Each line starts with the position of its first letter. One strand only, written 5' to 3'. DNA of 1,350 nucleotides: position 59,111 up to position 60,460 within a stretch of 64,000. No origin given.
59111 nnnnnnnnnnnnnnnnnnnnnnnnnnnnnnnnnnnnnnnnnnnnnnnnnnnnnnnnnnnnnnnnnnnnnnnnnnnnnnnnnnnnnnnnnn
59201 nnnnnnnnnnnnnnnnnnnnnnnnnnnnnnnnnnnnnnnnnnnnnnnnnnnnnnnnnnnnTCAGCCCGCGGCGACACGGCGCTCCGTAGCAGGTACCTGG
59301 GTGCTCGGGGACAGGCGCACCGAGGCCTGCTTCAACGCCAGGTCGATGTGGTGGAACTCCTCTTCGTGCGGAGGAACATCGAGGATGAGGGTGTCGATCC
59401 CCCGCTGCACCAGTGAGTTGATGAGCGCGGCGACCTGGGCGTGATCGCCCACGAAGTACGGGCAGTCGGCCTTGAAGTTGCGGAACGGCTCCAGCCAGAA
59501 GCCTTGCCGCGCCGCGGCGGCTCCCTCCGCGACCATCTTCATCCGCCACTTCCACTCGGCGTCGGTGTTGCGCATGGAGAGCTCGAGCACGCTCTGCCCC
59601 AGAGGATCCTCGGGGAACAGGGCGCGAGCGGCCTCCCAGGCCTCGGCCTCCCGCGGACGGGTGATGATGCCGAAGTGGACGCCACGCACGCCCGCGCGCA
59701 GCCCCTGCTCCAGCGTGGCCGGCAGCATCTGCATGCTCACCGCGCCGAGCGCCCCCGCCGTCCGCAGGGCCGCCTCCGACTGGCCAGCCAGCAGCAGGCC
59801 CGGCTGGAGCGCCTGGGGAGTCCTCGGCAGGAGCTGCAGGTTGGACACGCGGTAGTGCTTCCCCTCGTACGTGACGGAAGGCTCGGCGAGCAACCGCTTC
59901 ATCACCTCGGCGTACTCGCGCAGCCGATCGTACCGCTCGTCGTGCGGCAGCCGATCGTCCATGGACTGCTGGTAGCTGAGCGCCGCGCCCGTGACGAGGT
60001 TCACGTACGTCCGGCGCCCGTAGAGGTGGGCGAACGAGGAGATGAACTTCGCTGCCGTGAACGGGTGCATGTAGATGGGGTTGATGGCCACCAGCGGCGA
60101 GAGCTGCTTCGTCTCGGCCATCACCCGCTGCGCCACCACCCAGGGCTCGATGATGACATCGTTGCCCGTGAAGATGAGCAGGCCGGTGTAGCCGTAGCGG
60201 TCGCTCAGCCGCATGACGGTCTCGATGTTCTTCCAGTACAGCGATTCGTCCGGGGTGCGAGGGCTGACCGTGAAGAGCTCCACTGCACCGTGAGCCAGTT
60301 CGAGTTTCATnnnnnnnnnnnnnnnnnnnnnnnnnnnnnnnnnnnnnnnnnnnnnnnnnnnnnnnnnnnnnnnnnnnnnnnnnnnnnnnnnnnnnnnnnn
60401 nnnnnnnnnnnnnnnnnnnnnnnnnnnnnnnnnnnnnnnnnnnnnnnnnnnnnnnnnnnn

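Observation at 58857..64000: Edge of a biosynthetic gene cluster: terminal NRPS A-T-TE module with FMO, LLM monooxygenase and SnoaL-like genes in one minus-strand operon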

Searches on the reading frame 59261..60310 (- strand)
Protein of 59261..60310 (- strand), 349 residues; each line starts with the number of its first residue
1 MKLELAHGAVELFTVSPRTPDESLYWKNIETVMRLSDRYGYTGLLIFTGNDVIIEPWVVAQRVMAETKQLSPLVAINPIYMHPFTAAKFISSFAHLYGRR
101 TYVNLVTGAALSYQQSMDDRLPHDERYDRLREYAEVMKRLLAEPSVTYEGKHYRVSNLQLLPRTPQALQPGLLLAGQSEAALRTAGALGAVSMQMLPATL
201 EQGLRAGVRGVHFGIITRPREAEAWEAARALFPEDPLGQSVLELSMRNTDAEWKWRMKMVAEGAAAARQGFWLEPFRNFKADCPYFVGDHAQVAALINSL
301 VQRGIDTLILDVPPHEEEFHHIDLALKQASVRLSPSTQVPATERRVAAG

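Call 6: search_protein_families(library=pfam, proteins=[window:59261-60310:-], max_evalue=0.001)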
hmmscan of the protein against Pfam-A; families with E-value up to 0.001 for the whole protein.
window:59261-60310:- (349 aa): 1 family
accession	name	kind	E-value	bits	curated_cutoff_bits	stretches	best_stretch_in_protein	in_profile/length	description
PF00296.26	Bac_luciferase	-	3.5e-35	122.3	27.9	1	14-306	10-313/314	Luciferase-like monooxygenase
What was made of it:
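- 59261..60310 (-): Luciferase-like (LLM) flavin-dependent oxidoreductase, 349 aa. Its start codon overlaps the FMO stop (ATGA), and AGGAGG lies upstream. PF00296, 122 bits (call 6).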

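Call 7: search_protein_families(library=ncbifam, proteins=[window:59261-60310:-], max_evalue=0.001)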
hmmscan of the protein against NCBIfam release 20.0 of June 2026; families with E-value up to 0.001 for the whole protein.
window:59261-60310:- (349 aa): 18 families
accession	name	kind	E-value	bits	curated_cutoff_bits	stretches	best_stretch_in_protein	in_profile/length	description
NF001939.1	PRK00719.1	subfamily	3.1e-34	118.3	510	1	28-322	28-338/373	alkanesulfonate monooxygenase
TIGR03565.1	alk_sulf_monoox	equivalog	1.3e-33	116.5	518.2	1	29-321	29-337/346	FMNH2-dependent alkanesulfonate monooxygenase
TIGR04021.1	LLM_DMSO2_sfnG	equivalog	5e-22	78.7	382.95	1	49-191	56-199/350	dimethylsulfone monooxygenase SfnG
TIGR03860.1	FMN_nitrolo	subfamily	9.2e-16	57.7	279.7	1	53-141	70-160/422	NtaA/DmoA family FMN-dependent monooxygenase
TIGR03619.1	F420_Rv2161c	subfamily_domain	6.6e-14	52.1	166.9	1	55-262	45-230/247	TIGR03619 family F420-dependent LLM class oxidoreductase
TIGR03560.1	F420_Rv1855c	subfamily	1.2e-10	41.6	231.4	1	53-179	49-177/227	TIGR03560 family F420-dependent LLM class oxidoreductase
TIGR03612.1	RutA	equivalog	4.6e-10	39.5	498.3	1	55-185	66-197/355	pyrimidine utilization protein A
TIGR03885.1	flavin_revert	hypoth_equivalog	5.6e-09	35.6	398.7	1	57-187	50-177/315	TIGR03885 family FMN-dependent LLM class oxidoreductase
TIGR04465.1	ArgArg_F420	equivalog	5.8e-09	35.5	470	1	56-189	96-229/364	F420-dependent hydroxymycolic acid dehydrogenase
TIGR03854.1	F420_MSMEG_3544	hypoth_equivalog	1e-07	31.6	295.6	1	73-190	62-175/290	TIGR03854 family LLM class F420-dependent oxidoreductase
TIGR03841.1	F420_Rv3093c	subfamily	6.6e-07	29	213.65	1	30-187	13-164/298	LLM class F420-dependent oxidoreductase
TIGR03557.1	F420_G6P_family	subfamily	4.3e-06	26.1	210.4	1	59-197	52-190/316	TIGR03557 family F420-dependent LLM class oxidoreductase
TIGR03621.1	F420_MSMEG_2516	subfamily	6.7e-06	25.4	213.15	1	64-187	52-168/295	TIGR03621 family F420-dependent LLM class oxidoreductase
TIGR03564.1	F420_MSMEG_4879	subfamily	2.1e-05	24.3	234.25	1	81-188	52-156/265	TIGR03564 family F420-dependent LLM class oxidoreductase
TIGR03554.1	F420_G6P_DH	equivalog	4.7e-05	22.6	420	1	63-176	66-175/331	glucose-6-phosphate dehydrogenase (coenzyme-F420)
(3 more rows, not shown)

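Call 12: find_encoding_contigs(protein=window:59261-60310:-, flank=10000, max_places=10)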
Protein window:59261-60310:- (349 aa): 2 contigs read that carry it; 2 places shown.
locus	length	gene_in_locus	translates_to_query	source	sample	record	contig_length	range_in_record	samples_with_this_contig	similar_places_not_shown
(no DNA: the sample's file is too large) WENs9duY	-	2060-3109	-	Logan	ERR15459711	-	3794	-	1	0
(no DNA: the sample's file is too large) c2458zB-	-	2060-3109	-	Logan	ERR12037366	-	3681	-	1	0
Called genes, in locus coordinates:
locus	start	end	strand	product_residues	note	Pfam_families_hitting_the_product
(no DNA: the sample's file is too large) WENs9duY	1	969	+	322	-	?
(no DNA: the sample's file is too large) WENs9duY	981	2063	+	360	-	PF00890:FAD_binding_2 (weak), PF01266:DAO (weak), PF01494:FAD_binding_3 (faint), PF07992:Pyr_redox_2, PF13450:NAD_binding_8 (weak), PF13738:Pyr_redox_3, PF00743:FMO-like, PF13434:Lys_Orn_oxgnase, +4 more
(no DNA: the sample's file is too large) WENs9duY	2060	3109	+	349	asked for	PF00296:Bac_luciferase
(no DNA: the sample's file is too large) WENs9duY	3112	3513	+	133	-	PF12680:SnoaL_2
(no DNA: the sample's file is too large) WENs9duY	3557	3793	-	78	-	?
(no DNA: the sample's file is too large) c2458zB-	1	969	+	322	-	?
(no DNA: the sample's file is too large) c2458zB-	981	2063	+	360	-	PF00890:FAD_binding_2 (weak), PF01266:DAO (weak), PF01494:FAD_binding_3 (faint), PF07992:Pyr_redox_2, PF13450:NAD_binding_8 (weak), PF13738:Pyr_redox_3, PF00743:FMO-like, PF13434:Lys_Orn_oxgnase, +4 more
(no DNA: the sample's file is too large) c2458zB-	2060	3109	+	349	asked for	PF00296:Bac_luciferase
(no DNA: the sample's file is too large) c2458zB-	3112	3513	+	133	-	PF12680:SnoaL_2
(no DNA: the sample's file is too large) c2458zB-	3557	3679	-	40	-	?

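Call 22: search_solved_structures(query=window:59261-60310:-, max_evalue=0.00001)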
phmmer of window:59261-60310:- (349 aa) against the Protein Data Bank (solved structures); distinct sequences matched with E-value up to 0.00001: 10.
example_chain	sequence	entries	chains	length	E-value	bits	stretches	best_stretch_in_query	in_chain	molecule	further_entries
1m41_A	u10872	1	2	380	1.6e-25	93.3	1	30-323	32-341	FMNH2-dependent alkanesulfonate monooxygenase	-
1nqk_A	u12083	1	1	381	1.6e-25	93.3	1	30-323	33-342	Alkanesulfonate monooxygenase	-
7jv3_A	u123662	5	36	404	1.4e-24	90.2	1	29-321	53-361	Alkanesulfonate monooxygenase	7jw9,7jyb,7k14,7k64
3rao_A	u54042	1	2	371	1.8e-10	43.8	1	54-178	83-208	Putative Luciferase-like Monooxygenase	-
8t0u_A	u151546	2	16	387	2.1e-10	43.6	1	59-185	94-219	FMNH(2)-dependent dimethylsulfone monooxygenase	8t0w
8vw6_A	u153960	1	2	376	8.9e-10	41.5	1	25-190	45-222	Alkanesulfonate monooxygenase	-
6lr1_A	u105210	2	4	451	7.6e-09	38.4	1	65-140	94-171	Hexachlorobenzene oxidative dehalogenase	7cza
9fp4_A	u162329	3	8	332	6.1e-08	35.5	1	56-189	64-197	F420-dependent hydroxymycolic acid dehydrogenase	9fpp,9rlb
7e36_B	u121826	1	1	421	2.8e-06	30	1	51-186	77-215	FMN-dependent oxidoreductase (Nitrilotriacetate monooxygenase family)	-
7bip_A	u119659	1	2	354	4.2e-06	29.4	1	65-198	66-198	Luciferase-like monooxygenase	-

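Call 24: find_homologous_proteins(query=window:59261-60310:-, max_evalue=1e-20)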
Query window:59261-60310:- (349 aa): 259 proteins with E <= 1e-20 among 8000 candidates; the best 120 are listed.
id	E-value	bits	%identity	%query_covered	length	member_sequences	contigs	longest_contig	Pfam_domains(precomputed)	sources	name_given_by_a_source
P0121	3.5e-231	784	100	100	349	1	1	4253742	PF00296.27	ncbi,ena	-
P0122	1.9e-214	729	92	100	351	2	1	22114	PF00296.27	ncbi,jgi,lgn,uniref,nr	ncbi:LLM class flavin-dependent oxidoreductase [Hyalangium sp.]|uniref:LLM class flavin-dependent ox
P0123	5.6e-208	708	89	100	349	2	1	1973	PF00296.27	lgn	-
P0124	5.7e-197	672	87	96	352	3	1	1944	PF00296.27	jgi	jgi:alkanesulfonate monooxygenase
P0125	3.7e-192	656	86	96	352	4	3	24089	PF00296.27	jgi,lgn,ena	jgi:alkanesulfonate monooxygenase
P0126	2.1e-191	653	83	100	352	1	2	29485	PF00296.27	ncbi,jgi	jgi:alkanesulfonate monooxygenase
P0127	6.8e-191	652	82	99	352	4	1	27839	PF00296.27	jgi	jgi:alkanesulfonate monooxygenase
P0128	3.0e-189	646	85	94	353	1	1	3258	PF00296.27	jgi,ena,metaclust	metaclust:\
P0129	1.1e-186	638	81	100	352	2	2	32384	PF00296.27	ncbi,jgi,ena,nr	ncbi:MAG TPA: LLM class flavin-dependent oxidoreductase [Archangium sp.]|nr:LLM class flavin-depende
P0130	2.7e-182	623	81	96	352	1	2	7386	PF00296.27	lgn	-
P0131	2.7e-180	617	78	100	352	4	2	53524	PF00296.27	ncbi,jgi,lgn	jgi:alkanesulfonate monooxygenase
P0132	6.2e-141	488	63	96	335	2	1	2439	PF00296.27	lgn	-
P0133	1.7e-136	473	60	97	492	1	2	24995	PF00296.27,PF13606.13,PF12796.14,PF00023.37,PF13637.13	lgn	-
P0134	3.5e-134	465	60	93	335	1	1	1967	PF00296.27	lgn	-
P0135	2.6e-130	453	61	93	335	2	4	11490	PF00296.27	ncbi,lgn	-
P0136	2.8e-129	449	61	92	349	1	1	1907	PF00296.27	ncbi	-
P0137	1.1e-128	447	60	93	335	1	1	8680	PF00296.27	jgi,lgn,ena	-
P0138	3.7e-128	446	82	70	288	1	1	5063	PF00296.27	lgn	-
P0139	4.5e-128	445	61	93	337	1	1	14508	PF00296.27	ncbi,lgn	-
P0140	1.1e-127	444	59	95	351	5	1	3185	PF00296.27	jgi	jgi:alkanesulfonate monooxygenase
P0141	1.2e-127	444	61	91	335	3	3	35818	PF00296.27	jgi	jgi:alkanesulfonate monooxygenase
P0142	3.5e-127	442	57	98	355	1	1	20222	PF00296.27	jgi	jgi:alkanesulfonate monooxygenase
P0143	5.8e-126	438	57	98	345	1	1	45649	PF00296.27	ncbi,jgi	jgi:alkanesulfonate monooxygenase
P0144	7.5e-126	438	56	98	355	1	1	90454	PF00296.27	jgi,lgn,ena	-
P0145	2.2e-124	433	57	95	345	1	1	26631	PF00296.27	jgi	jgi:alkanesulfonate monooxygenase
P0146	5.5e-123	429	56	93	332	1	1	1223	PF00296.27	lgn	-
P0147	1.5e-122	427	57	92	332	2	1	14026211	PF00296.27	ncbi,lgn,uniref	ncbi:LLM class flavin-dependent oxidoreductase [Sorangium sp. So ce1078]|uniref:LLM class flavin-dep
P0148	6.1e-122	425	59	93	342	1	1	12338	PF00296.27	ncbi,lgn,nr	ncbi:MAG TPA: LLM class flavin-dependent oxidoreductase [Longimicrobiaceae bacterium]|nr:LLM class f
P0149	6.7e-122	425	57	95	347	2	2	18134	PF00296.27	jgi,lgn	jgi:alkanesulfonate monooxygenase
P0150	9.8e-121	421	55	97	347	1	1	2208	PF00296.27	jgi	jgi:alkanesulfonate monooxygenase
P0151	4.1e-120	419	58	93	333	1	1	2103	PF00296.27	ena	-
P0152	1.0e-119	418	56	93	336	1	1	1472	PF00296.27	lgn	-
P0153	1.6e-119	417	57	87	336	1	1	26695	PF00296.27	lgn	-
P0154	1.2e-118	414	57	94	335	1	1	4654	PF00296.27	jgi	jgi:alkanesulfonate monooxygenase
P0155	1.9e-118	414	53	95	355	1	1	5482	PF00296.27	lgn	-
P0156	1.6e-117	411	56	94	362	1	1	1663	PF00296.27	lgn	-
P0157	1.8e-117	410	53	95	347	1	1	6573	PF00296.27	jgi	jgi:alkanesulfonate monooxygenase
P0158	2.2e-117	410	55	96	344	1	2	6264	PF00296.27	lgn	-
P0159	3.4e-117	410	55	93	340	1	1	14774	PF00296.27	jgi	jgi:alkanesulfonate monooxygenase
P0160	2.1e-116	407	55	93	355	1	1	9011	PF00296.27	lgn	-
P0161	1.7e-115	404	53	93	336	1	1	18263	PF00296.27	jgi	jgi:alkanesulfonate monooxygenase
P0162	2.1e-115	404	53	96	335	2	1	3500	PF00296.27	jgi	jgi:alkanesulfonate monooxygenase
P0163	2.1e-115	404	53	95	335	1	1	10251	PF00296.27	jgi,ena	-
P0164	2.4e-115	403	53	94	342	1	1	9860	PF00296.27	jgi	jgi:alkanesulfonate monooxygenase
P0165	3.7e-115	403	53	97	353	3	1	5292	PF00296.27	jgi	jgi:alkanesulfonate monooxygenase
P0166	1.4e-114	401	53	95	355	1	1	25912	PF00296.27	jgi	jgi:alkanesulfonate monooxygenase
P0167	1.5e-114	401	53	97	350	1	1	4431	PF00296.27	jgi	jgi:alkanesulfonate monooxygenase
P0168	6.7e-114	399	53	97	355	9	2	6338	PF00296.27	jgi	jgi:alkanesulfonate monooxygenase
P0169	7.7e-114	398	54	95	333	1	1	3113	PF00296.27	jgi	jgi:alkanesulfonate monooxygenase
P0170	1.5e-113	397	55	96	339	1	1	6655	PF00296.27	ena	-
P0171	1.8e-113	397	52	95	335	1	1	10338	PF00296.27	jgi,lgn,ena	-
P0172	4.6e-113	396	52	98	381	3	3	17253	PF00296.27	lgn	-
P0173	7.9e-113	395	53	94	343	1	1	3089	PF00296.27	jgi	jgi:alkanesulfonate monooxygenase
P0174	9.0e-113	395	51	97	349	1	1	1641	PF00296.27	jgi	-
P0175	1.1e-112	395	51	97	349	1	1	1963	PF00296.27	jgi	jgi:alkanesulfonate monooxygenase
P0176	2.3e-112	394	54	93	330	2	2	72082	PF00296.27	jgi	jgi:alkanesulfonate monooxygenase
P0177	4.5e-112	393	51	96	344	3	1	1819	PF00296.27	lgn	-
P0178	8.3e-112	392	53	97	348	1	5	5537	PF00296.27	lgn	-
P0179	2.5e-111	390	53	94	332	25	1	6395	PF00296.27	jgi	-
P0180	7.5e-111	389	52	100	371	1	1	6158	PF00296.27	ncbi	-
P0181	8.1e-111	389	53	93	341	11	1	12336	PF00296.27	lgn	-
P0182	8.5e-111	388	52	95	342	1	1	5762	PF00296.27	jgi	jgi:alkanesulfonate monooxygenase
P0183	2.6e-110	387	53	95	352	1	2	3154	PF00296.27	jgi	jgi:alkanesulfonate monooxygenase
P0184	6.1e-110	386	52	100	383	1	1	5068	PF00296.27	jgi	jgi:alkanesulfonate monooxygenase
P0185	7.0e-110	385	51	97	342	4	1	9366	PF00296.27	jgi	jgi:alkanesulfonate monooxygenase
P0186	8.3e-110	385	52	92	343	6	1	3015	PF00296.27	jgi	jgi:alkanesulfonate monooxygenase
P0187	1.5e-109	384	53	90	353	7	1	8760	PF00296.27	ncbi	-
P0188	1.8e-109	384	54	94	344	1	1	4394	PF00296.27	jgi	jgi:alkanesulfonate monooxygenase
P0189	3.4e-109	383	52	100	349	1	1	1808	PF00296.27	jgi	jgi:alkanesulfonate monooxygenase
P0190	3.8e-109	383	52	97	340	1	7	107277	PF00296.27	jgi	jgi:alkanesulfonate monooxygenase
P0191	4.8e-109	383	52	97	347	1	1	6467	PF00296.27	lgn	-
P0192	1.1e-108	382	53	91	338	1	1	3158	PF00296.27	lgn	-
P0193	1.5e-108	381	51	93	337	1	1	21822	PF00296.27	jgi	jgi:alkanesulfonate monooxygenase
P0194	2.3e-108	380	50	98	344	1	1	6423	PF00296.27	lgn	-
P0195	5.1e-108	379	51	96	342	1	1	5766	PF00296.27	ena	-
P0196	7.9e-108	379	51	94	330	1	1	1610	PF00296.27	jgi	jgi:alkanesulfonate monooxygenase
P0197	1.3e-107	378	51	93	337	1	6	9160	PF00296.27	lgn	-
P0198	3.4e-107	377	50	96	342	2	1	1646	PF00296.27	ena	-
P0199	4.1e-107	376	51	94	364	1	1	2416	PF00296.27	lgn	-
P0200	4.6e-107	376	54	88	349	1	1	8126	PF00296.27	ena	-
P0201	5.0e-107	376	51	98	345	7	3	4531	PF00296.27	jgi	jgi:alkanesulfonate monooxygenase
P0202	9.5e-107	375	51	97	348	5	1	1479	PF00296.27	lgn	-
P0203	3.2e-106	373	54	89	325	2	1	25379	PF00296.27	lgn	-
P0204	1.0e-105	372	53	93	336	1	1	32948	PF00296.27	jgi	jgi:alkanesulfonate monooxygenase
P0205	1.8e-105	371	52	92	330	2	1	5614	PF00296.27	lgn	-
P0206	2.7e-105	370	50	94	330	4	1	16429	PF00296.27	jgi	jgi:alkanesulfonate monooxygenase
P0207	4.5e-105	370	53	87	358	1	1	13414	PF00296.27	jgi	jgi:alkanesulfonate monooxygenase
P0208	7.5e-105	369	51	94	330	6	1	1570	PF00296.27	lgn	-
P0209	8.0e-105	369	52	96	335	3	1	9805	PF00296.27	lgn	-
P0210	1.0e-104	368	47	98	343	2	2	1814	PF00296.27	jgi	jgi:alkanesulfonate monooxygenase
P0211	1.2e-104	368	52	89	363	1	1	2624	PF00296.27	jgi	jgi:alkanesulfonate monooxygenase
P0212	1.5e-104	368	51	93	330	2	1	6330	PF00296.27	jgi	jgi:alkanesulfonate monooxygenase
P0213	2.0e-104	367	50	94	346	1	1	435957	PF00296.27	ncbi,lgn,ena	-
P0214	2.1e-104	367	52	90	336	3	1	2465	PF00296.27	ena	-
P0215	3.4e-104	367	51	94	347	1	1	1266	PF00296.27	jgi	jgi:alkanesulfonate monooxygenase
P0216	3.9e-104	367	50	92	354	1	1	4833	PF00296.27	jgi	jgi:alkanesulfonate monooxygenase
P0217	4.3e-104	366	51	93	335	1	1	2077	PF00296.27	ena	-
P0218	4.3e-104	366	51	94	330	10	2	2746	PF00296.27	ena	-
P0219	5.7e-104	366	50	94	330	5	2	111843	PF00296.27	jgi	jgi:alkanesulfonate monooxygenase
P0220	7.4e-104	366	48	98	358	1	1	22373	PF00296.27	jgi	jgi:alkanesulfonate monooxygenase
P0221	9.2e-104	365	51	93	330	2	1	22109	PF00296.27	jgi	jgi:alkanesulfonate monooxygenase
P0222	1.1e-103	365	50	95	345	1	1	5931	PF00296.27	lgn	-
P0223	1.2e-103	365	50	97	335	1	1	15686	PF00296.27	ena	-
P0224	2.6e-103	364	50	94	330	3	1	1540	PF00296.27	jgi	jgi:alkanesulfonate monooxygenase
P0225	3.4e-103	363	51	93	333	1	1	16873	PF00296.27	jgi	jgi:alkanesulfonate monooxygenase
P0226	3.4e-103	363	50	93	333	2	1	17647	PF00296.27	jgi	jgi:alkanesulfonate monooxygenase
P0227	6.0e-103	363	48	95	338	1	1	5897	PF00296.27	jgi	jgi:alkanesulfonate monooxygenase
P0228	6.5e-103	363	49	95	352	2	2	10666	PF00296.27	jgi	jgi:alkanesulfonate monooxygenase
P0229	7.2e-103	362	51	93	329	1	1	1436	PF00296.27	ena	-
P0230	1.0e-102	362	48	94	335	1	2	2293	PF00296.27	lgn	-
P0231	1.6e-102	361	49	94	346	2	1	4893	PF00296.27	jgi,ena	jgi:alkanesulfonate monooxygenase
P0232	1.9e-102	361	50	92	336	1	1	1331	PF00296.27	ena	-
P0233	2.9e-102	360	49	96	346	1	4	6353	PF00296.27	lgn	-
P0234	3.5e-102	360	50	93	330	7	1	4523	PF00296.27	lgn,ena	-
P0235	6.5e-102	359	49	97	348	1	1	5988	PF00296.27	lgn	-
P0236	2.6e-101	357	48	97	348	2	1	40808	PF00296.27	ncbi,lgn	ncbi:MAG: LLM class flavin-dependent oxidoreductase [Actinomycetota bacterium]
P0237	3.3e-101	357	46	98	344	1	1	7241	PF00296.27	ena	-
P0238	5.1e-101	356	50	92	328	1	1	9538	PF00296.27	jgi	jgi:alkanesulfonate monooxygenase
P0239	8.8e-101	356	50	93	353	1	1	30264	PF00296.27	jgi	jgi:alkanesulfonate monooxygenase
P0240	8.9e-101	356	47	96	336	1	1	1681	PF00296.27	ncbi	-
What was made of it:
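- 59261..60310 (-): The exact protein is in the public collection as P0121 (call 24).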

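Call 25: find_encoding_contigs(protein=P0122, flank=10000, max_places=3)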
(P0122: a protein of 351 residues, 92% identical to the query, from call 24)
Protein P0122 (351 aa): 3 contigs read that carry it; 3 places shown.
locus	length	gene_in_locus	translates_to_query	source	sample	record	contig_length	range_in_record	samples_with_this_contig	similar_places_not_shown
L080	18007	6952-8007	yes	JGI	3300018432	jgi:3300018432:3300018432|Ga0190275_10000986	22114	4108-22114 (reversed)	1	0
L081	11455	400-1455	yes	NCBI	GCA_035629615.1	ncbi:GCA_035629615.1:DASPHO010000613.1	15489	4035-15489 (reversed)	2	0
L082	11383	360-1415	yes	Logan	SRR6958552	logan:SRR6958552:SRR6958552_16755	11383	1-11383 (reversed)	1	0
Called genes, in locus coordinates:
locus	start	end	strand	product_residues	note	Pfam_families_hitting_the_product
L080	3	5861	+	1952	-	PF00501:AMP-binding, PF13193:AMP-binding_C, PF00550:PP-binding, PF00668:Condensation, PF00501:AMP-binding, PF13193:AMP-binding_C, PF00550:PP-binding, PF00975:Thioesterase, +1 more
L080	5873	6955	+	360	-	PF00743:FMO-like, PF00890:FAD_binding_2 (weak), PF01266:DAO (weak), PF01494:FAD_binding_3 (faint), PF07992:Pyr_redox_2, PF13450:NAD_binding_8 (weak), PF13738:Pyr_redox_3, PF13434:Lys_Orn_oxgnase, +4 more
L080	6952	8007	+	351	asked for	PF00296:Bac_luciferase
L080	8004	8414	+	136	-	PF12680:SnoaL_2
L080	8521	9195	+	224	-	PF01353:GFP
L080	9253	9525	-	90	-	PF19458:DUF5995 (weak)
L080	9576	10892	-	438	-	PF01979:Amidohydro_1, PF07969:Amidohydro_3 (weak)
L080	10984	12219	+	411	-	PF00070:Pyr_redox (faint), PF01266:DAO (faint), PF01494:FAD_binding_3, PF03486:HI0933_like (weak), PF07992:Pyr_redox_2 (faint), PF13450:NAD_binding_8 (weak)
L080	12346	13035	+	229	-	PF00754:F5_F8_type_C (weak), PF25302:NADase_transloc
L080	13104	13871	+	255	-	PF02146:SIR2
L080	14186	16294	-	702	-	-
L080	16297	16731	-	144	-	-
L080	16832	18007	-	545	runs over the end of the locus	PF00069:Pkinase, PF03109:ABC1 (faint), PF07714:PK_Tyr_Ser-Thr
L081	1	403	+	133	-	?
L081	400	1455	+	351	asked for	PF00296:Bac_luciferase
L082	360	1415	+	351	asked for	PF00296:Bac_luciferase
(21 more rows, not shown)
